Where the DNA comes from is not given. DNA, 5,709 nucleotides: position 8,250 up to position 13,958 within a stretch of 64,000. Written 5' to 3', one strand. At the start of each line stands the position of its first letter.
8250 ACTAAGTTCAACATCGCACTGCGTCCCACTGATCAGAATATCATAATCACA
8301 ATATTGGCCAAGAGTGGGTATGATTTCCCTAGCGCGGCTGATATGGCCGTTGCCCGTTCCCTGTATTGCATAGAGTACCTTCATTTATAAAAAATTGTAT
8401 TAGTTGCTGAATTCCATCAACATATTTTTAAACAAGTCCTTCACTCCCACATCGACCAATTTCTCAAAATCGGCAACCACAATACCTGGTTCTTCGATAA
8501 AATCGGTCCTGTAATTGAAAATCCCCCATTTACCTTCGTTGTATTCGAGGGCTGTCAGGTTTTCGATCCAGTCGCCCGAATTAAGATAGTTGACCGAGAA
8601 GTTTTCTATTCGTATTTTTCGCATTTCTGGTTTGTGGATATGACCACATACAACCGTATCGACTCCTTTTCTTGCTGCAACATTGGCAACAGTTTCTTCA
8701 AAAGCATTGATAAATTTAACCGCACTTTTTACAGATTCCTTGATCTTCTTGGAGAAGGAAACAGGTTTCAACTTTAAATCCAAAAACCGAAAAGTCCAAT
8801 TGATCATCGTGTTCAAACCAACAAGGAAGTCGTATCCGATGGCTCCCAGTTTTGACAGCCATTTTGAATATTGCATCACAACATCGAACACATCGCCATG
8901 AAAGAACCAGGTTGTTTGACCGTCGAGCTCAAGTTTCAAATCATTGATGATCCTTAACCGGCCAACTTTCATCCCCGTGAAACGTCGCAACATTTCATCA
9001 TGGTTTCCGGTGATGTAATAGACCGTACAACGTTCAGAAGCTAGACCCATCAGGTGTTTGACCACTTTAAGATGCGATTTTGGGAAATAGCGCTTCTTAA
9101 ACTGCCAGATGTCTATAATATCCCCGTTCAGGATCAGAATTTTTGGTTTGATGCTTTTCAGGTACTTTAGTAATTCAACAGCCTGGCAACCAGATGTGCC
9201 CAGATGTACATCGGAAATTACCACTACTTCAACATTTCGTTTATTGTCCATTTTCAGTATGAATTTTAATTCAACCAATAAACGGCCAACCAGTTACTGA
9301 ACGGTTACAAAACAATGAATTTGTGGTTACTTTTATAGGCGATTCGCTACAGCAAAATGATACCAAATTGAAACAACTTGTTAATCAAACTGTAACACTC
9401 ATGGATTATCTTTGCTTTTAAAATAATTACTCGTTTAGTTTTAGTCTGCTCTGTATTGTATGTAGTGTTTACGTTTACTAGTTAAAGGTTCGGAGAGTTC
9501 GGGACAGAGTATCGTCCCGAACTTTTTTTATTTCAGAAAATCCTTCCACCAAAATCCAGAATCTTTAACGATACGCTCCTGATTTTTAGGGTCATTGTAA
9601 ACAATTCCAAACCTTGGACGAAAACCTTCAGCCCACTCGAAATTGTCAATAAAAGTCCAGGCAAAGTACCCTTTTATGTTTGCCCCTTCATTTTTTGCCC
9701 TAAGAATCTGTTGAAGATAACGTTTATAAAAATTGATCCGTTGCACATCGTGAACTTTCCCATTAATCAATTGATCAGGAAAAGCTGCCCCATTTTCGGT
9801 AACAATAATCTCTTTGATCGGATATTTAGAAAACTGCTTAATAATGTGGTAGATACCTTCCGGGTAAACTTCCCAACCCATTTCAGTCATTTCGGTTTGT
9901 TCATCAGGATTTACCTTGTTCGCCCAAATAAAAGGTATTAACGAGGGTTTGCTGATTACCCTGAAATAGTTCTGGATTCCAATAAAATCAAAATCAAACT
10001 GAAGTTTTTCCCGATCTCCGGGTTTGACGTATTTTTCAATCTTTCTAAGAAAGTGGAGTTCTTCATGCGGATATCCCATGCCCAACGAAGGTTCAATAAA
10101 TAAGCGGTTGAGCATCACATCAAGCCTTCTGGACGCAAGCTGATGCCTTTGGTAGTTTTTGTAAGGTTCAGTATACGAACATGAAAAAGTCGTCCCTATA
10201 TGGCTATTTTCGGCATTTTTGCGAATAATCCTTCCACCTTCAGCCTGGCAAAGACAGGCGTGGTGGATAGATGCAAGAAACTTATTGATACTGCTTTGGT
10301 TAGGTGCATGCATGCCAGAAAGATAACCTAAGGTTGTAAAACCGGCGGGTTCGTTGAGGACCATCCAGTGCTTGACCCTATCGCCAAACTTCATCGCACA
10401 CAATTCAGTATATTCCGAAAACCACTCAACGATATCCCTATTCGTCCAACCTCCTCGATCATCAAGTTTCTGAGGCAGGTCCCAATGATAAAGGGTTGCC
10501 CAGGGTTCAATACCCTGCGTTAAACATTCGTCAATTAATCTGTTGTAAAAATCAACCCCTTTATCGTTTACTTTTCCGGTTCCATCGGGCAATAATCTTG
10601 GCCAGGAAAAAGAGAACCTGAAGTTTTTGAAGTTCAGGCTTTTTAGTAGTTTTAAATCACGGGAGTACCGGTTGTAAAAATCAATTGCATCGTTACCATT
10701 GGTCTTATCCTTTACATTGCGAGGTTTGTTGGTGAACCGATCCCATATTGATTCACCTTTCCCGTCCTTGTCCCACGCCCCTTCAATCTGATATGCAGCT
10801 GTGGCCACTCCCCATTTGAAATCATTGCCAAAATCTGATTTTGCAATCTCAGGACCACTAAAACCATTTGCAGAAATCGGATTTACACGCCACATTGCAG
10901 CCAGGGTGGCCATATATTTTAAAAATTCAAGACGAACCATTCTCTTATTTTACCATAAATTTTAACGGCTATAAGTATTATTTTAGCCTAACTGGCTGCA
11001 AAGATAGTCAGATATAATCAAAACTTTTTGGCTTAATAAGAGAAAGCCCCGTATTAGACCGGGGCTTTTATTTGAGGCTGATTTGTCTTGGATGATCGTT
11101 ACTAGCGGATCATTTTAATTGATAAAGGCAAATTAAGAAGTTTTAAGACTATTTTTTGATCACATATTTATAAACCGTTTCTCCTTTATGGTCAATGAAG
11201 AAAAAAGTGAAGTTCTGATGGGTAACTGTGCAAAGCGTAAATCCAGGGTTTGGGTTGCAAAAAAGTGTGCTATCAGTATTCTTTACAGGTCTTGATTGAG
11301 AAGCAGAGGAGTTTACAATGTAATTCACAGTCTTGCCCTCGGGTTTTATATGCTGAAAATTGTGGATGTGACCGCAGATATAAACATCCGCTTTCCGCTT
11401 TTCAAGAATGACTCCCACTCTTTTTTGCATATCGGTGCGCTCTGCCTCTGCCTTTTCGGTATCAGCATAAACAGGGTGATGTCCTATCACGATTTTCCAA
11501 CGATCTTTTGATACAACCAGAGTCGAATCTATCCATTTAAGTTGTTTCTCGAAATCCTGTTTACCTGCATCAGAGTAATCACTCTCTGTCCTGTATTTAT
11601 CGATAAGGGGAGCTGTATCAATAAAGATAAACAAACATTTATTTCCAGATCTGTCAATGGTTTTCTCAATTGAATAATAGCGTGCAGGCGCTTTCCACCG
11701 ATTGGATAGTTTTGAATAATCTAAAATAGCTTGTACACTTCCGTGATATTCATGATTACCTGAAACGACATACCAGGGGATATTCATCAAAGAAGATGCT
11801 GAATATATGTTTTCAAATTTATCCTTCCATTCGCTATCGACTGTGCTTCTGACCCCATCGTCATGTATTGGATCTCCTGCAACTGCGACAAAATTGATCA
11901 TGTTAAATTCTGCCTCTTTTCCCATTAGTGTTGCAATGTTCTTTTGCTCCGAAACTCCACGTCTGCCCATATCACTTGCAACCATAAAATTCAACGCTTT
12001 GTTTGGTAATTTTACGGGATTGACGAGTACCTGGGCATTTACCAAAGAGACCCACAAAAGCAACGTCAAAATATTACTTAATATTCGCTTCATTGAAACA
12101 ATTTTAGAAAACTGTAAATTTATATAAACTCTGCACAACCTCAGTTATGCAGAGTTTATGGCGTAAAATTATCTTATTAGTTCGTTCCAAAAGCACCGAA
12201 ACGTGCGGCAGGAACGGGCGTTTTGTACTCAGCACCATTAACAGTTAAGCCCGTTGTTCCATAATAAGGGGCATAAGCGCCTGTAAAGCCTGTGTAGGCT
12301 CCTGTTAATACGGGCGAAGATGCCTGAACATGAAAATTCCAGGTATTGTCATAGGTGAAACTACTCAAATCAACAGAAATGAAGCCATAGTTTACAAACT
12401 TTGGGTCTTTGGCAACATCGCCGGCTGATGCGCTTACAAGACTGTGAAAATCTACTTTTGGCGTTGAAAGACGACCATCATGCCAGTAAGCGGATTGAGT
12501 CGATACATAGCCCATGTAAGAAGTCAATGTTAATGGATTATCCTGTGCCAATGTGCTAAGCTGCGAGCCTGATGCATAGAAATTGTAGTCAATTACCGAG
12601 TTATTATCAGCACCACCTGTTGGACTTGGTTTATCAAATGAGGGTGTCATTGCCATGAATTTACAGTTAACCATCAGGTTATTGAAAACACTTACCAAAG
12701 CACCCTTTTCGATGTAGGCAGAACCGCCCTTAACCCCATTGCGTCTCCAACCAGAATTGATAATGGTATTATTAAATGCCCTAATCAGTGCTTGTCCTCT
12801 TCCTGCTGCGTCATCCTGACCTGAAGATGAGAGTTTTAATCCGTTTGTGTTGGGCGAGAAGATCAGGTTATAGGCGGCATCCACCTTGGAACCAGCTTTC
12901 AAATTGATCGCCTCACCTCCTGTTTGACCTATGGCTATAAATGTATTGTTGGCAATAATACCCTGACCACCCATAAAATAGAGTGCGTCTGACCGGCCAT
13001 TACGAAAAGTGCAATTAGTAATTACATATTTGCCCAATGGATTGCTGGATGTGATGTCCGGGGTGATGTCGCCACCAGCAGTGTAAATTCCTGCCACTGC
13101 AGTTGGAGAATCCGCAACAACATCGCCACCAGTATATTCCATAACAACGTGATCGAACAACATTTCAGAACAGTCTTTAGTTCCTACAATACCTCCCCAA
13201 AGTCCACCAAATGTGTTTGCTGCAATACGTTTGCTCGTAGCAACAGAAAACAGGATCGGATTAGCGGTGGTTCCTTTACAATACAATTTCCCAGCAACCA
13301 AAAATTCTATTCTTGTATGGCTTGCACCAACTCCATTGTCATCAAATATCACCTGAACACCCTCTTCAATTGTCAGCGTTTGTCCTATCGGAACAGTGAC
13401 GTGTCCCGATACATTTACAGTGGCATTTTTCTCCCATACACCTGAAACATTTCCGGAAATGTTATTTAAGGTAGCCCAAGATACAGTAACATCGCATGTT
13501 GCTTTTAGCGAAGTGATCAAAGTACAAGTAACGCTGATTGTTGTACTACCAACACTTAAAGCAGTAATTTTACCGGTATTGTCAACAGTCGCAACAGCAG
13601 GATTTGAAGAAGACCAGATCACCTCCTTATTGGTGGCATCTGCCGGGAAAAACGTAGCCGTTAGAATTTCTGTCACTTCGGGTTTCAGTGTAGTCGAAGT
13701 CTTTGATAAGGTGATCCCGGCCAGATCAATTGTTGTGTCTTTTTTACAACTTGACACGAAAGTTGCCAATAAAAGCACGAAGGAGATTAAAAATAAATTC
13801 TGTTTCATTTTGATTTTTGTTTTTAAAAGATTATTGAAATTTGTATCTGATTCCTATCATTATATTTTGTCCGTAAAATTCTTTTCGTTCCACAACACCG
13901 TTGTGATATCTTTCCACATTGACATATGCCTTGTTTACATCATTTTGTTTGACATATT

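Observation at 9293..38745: Window-wide candidate regulon defined by (T)GTAAC direct repeats phased at exact 11-bp multiples (Pho-box-like)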

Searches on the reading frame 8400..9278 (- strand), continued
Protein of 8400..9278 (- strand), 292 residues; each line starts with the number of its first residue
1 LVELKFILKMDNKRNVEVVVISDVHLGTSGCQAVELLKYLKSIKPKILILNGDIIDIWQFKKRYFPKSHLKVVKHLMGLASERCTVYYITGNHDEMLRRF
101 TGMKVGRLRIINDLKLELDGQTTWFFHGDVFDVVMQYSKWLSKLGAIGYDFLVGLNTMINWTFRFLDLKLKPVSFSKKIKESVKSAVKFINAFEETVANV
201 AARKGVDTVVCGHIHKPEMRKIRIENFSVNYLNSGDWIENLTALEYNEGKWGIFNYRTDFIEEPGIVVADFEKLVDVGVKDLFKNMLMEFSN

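Call 62: search_protein_families(library=ncbifam, proteins=[L204:10001-10687:+, L204:10706-12481:+, L204:3911-5320:+, window:8400-9251:-], max_evalue=1e-10)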
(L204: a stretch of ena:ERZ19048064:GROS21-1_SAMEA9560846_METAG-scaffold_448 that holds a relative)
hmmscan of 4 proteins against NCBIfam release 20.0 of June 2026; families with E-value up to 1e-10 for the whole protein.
L204:10001-10687:+ (228 aa): 53 families (the best 25 are shown)
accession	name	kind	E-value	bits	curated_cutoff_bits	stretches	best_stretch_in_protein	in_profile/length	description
NF053854.1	RespRegPhoBBctds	equivalog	3.3e-97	324.3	270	1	7-227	1-225/225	two-component system response regulator PhoB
TIGR02154.1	PhoB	equivalog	8.6e-62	208.4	296.2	1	6-226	4-225/226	phosphate regulon transcriptional regulator PhoB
NF040534.1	resp_reg_YycF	equivalog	1.8e-55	187.7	340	1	6-226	2-227/231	response regulator YycF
NF045944.1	ResRegRpaBCyano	equivalog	5.1e-55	186.3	330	1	8-226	1-227/229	response regulator transcription factor RpaB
NF008296.0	PRK11083.1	equivalog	2.5e-54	184.1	273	1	5-226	4-225/228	two-component system response regulator CreB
NF051850.1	RespRegRprY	equivalog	2.3e-52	177.7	370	1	1-224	1-224/234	response regulator transcription factor RprY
NF033117.2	vanR_ACDEGLN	exception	2.9e-47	161.1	350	1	7-226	1-225/226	VanR-ABDEGLN family response regulator transcription factor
NF040689.1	MtrAB_MtrA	equivalog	1.4e-46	158.6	300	1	7-211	1-200/219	MtrAB system response regulator MtrA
TIGR01387.1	cztR_silR_copR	subfamily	5.6e-46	156.9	279.2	1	7-213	1-203/218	heavy metal response regulator transcription factor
NF033120.0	vanR_FM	exception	6.2e-46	156.9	460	1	5-226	4-229/231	vancomycin resistance response regulator transcription factor, VanR-F/VanR-M family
NF041733.1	resp_reg_CseB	equivalog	1.3e-45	155.5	350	1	6-226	2-226/228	two-component system response regulator CseB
NF007982.1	PRK10710.1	equivalog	1.4e-45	155.7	380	1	3-227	6-228/235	envelope stress response regulator BaeR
NF007546.0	PRK10161.1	equivalog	2.3e-45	155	471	1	6-226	4-225/229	phosphate response regulator transcription factor PhoB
NF041734.1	resp_reg_RppA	equivalog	2.9e-45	154.4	250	1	6-227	2-228/229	two-component system response regulator RppA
NF007005.1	PRK09468.1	equivalog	1.2e-41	142.7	331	1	3-226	2-231/237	osmolarity response regulator transcription factor OmpR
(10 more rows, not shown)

L204:10706-12481:+ (591 aa): 57 families (the best 25 are shown)
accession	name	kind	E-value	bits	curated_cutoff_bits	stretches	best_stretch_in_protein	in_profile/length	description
NF053855.1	HisKinPhoRBctds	equivalog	2.8e-197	656.7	500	1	9-590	4-582/583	two-component system sensor histidine kinase PhoR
NF046044.1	PnpS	equivalog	7.5e-69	232.6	400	1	210-590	13-390/390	two-component system histidine kinase PnpS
TIGR02966.1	phoR_proteo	equivalog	1.3e-63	215.1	334.2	1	251-587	6-331/333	phosphate regulon sensor histidine kinase PhoR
NF033092.0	HK_WalK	equivalog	3.4e-61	207.5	725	1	6-590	3-593/594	cell wall metabolism sensor histidine kinase WalK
NF008235.0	PRK11006.1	equivalog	3.4e-44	151.4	390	1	336-590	171-422/431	phosphate regulon sensor histidine kinase PhoR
NF041735.1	hist_kin_RppB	equivalog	1.6e-43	149.1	400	1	369-590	216-438/438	two-component system sensor histidine kinase RppB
NF033091.0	HK_VanS_ACDEFG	equivalog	5.8e-43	147.1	400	1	369-579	74-283/293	vancomycin resistance histidine kinase VanS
NF007837.0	PRK10549.1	equivalog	4.3e-40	137.8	603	1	362-590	233-457/466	envelope stress sensor histidine kinase BaeS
NF007007.0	PRK09470.1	equivalog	5.7e-40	137.6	486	1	350-590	229-458/463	envelope stress sensor histidine kinase CpxA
NF008312.0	PRK11100.1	equivalog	2.6e-38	132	356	1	372-590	259-473/477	two-component system sensor histidine kinase CreC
TIGR01386.1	cztS_silS_copS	subfamily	2.6e-37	128.9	292.55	1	370-590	242-457/457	heavy metal sensor histidine kinase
NF045911.1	TCSHisKinNblS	equivalog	8.3e-37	126.8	1000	1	354-576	373-605/621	two-component system sensor histidine kinase NblS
NF012163.2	BaeS_SmeS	equivalog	1.2e-35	123.3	500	1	362-589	233-456/457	sensor histidine kinase efflux regulator BaeS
NF052314.1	T9SS_HK_PorY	subfamily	9.5e-35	120.4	350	1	370-564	212-394/418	PorY family sensor histidine kinase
NF033093.1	HK_VicK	exception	4.1e-33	114.7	680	1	164-590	9-434/448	cell wall metabolism sensor histidine kinase VicK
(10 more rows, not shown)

L204:3911-5320:+ (469 aa): 0 families

window:8400-9251:- (283 aa): 2 families
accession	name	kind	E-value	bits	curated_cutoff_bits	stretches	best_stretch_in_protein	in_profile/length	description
NF003743.0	PRK05340.1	equivalog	3.5e-16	59.1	134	1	8-243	3-235/242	UDP-2,3-diacylglucosamine diphosphatase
TIGR01854.1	lipid_A_lpxH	equivalog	7.4e-12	45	190.35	1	11-239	3-228/231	UDP-2,3-diacylglucosamine diphosphatase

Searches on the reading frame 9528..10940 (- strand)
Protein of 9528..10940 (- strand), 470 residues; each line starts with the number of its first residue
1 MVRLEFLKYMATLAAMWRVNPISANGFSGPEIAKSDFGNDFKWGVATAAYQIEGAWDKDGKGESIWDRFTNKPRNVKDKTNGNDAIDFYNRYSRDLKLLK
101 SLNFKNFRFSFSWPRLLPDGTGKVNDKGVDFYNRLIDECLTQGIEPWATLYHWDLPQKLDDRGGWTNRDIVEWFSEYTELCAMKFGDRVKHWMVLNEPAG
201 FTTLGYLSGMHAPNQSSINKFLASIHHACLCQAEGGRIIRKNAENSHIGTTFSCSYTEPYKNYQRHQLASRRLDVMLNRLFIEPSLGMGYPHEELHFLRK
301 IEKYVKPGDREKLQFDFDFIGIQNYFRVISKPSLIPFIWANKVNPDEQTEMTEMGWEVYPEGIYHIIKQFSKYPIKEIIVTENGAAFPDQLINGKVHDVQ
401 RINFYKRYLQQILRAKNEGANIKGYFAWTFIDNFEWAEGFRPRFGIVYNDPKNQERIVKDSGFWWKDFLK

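Call 5: search_protein_families(library=pfam, proteins=[window:9528-10940:-])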
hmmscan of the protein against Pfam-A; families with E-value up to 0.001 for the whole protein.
window:9528-10940:- (470 aa): 1 family
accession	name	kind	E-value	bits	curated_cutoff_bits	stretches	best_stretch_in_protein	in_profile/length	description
PF00232.24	Glyco_hydro_1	-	1.4e-142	475.8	22.6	1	35-469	3-448/453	Glycosyl hydrolase family 1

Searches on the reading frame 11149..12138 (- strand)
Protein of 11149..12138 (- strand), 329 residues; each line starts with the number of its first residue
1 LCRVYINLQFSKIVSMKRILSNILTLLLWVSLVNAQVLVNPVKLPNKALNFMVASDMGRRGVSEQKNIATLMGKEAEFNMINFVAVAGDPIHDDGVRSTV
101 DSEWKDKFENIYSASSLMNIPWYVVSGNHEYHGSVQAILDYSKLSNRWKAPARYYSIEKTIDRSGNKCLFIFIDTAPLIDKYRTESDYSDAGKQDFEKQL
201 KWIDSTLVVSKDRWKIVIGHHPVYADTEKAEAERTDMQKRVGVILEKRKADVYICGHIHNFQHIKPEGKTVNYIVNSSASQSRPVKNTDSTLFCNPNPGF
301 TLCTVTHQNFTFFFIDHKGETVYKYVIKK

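Call 5: search_protein_families(library=pfam, proteins=[window:11149-12138:-])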
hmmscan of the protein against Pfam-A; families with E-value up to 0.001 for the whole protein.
window:11149-12138:- (329 aa): 2 families
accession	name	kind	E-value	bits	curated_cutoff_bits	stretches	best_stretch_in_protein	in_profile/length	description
PF00149.33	Metallophos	-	9.1e-20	72.3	21.5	1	50-260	2-190/191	Calcineurin-like phosphoesterase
PF12850.12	Metallophos_2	-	0.00025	21.5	27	0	121-268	50-126/154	Calcineurin-like phosphoesterase superfamily domain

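Call 62: search_protein_families(library=ncbifam, proteins=[window:11149-12138:-], max_evalue=1e-10)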
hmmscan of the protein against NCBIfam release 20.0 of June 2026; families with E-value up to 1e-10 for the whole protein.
window:11149-12138:- (329 aa): 0 families

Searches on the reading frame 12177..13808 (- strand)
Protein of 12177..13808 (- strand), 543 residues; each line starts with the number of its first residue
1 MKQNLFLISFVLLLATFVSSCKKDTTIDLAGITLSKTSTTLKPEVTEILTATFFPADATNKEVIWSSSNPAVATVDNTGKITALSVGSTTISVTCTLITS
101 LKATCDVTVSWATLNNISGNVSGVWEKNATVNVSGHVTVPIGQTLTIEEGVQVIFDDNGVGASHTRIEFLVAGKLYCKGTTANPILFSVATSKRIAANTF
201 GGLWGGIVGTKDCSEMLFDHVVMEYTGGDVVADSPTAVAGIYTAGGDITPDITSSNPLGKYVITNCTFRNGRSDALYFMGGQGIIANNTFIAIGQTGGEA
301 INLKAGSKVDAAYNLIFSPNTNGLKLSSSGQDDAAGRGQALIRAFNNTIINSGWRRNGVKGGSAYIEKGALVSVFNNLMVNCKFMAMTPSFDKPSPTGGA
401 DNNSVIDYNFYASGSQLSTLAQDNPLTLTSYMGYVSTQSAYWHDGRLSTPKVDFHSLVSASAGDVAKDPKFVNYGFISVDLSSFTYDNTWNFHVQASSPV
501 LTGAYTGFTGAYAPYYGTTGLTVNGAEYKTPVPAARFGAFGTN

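Call 5: search_protein_families(library=pfam, proteins=[window:12177-13808:-])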
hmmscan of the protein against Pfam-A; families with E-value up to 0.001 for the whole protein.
window:12177-13808:- (543 aa): 1 family
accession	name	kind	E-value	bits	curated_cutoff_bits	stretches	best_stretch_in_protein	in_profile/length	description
PF02368.24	Big_2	-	4.6e-17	62.2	22.8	1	31-95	4-68/79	Bacterial Ig-like domain (group 2)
